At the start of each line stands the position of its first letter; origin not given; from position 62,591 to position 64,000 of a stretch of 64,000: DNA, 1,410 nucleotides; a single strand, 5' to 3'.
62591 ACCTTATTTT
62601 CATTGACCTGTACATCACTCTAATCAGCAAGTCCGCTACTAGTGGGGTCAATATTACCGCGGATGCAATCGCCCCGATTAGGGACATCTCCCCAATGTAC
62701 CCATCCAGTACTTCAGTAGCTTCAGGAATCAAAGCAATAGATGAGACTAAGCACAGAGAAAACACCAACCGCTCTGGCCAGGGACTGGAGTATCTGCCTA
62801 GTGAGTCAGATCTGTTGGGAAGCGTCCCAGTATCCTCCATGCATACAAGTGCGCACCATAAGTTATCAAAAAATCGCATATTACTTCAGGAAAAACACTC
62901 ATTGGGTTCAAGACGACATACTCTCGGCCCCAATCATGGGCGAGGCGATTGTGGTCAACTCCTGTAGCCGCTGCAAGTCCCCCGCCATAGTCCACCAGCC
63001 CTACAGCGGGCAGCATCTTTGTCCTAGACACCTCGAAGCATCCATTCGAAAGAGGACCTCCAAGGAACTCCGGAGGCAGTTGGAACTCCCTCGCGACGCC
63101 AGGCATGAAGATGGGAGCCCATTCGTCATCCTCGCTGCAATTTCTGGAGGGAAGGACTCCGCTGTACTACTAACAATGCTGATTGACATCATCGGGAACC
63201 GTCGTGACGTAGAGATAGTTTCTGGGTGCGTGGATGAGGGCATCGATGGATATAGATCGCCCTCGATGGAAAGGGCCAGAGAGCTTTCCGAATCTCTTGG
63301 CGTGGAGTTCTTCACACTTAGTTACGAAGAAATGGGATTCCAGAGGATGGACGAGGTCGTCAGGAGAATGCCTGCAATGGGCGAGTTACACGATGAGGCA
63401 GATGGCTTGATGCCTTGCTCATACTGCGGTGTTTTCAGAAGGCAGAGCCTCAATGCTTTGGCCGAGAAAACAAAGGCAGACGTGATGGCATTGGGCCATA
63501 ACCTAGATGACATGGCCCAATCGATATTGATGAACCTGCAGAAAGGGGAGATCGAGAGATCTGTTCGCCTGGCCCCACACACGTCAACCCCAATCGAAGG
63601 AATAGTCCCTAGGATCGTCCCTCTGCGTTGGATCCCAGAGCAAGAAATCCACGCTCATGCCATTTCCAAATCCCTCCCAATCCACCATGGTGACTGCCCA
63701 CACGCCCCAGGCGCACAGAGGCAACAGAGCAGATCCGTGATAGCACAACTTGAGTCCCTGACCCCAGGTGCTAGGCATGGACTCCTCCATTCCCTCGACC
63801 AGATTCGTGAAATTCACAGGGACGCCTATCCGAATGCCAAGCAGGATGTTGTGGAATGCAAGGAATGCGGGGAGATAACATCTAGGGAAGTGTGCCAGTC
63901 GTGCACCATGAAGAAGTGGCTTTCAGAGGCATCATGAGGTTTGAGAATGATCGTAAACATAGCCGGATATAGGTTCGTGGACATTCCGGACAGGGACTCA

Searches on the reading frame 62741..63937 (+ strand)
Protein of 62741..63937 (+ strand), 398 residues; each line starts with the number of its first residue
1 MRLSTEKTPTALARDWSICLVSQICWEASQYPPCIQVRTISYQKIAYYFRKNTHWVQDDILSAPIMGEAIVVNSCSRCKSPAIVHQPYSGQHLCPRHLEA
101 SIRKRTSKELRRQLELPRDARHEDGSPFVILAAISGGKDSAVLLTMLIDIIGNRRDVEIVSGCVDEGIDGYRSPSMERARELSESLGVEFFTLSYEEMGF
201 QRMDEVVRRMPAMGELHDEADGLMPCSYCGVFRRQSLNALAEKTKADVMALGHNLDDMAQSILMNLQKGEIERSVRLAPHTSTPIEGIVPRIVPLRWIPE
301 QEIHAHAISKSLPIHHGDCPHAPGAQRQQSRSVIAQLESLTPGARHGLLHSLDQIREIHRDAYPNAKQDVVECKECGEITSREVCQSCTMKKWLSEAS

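Call 61: find_encoding_contigs(protein=window:62741-63937:+, flank=10000, max_places=4)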
Protein window:62741-63937:+ (398 aa): 3 contigs read that carry it; 2 places shown.
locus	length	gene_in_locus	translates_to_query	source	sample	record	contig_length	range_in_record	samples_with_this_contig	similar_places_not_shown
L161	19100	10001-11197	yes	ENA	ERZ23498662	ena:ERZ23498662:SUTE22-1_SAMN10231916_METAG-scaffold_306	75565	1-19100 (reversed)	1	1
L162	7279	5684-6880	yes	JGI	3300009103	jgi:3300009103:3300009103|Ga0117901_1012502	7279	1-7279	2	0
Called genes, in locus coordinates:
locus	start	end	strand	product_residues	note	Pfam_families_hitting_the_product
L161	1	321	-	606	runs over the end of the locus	PF00890:FAD_binding_2, PF01266:DAO (weak), PF03486:HI0933_like (faint), PF07992:Pyr_redox_2 (weak), PF02910:Succ_DH_flav_C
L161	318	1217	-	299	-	-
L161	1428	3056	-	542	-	PF00171:Aldedh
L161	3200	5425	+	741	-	PF02359:CDC48_N, PF02933:CDC48_2, PF05496:RuvB_N (weak), PF00004:AAA, PF13191:AAA_16 (weak), PF17862:AAA_lid_3, PF00004:AAA, PF17862:AAA_lid_3, +15 more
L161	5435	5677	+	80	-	PF05239:PRC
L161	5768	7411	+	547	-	PF14258:DUF4350 (faint)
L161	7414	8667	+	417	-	PF01882:DUF58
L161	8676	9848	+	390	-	-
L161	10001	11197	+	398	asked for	PF22082:TtuA_LIM_N, PF01171:ATP_bind_3 (faint)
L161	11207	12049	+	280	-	PF17773:UPF0176_N, PF00581:Rhodanese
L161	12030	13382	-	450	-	PF07690:MFS_1, PF00083:Sugar_tr, PF07690:MFS_1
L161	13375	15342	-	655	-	PF07973:tRNA_SAD, PF00587:tRNA-synt_2b, PF03129:HGTP_anticodon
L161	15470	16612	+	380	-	PF01513:NAD_kinase, PF00781:DAGK_cat (weak), PF20143:NAD_kinase_C (weak)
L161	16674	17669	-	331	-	-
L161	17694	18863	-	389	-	PF00145:DNA_methylase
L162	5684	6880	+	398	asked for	PF22082:TtuA_LIM_N, PF01171:ATP_bind_3 (faint)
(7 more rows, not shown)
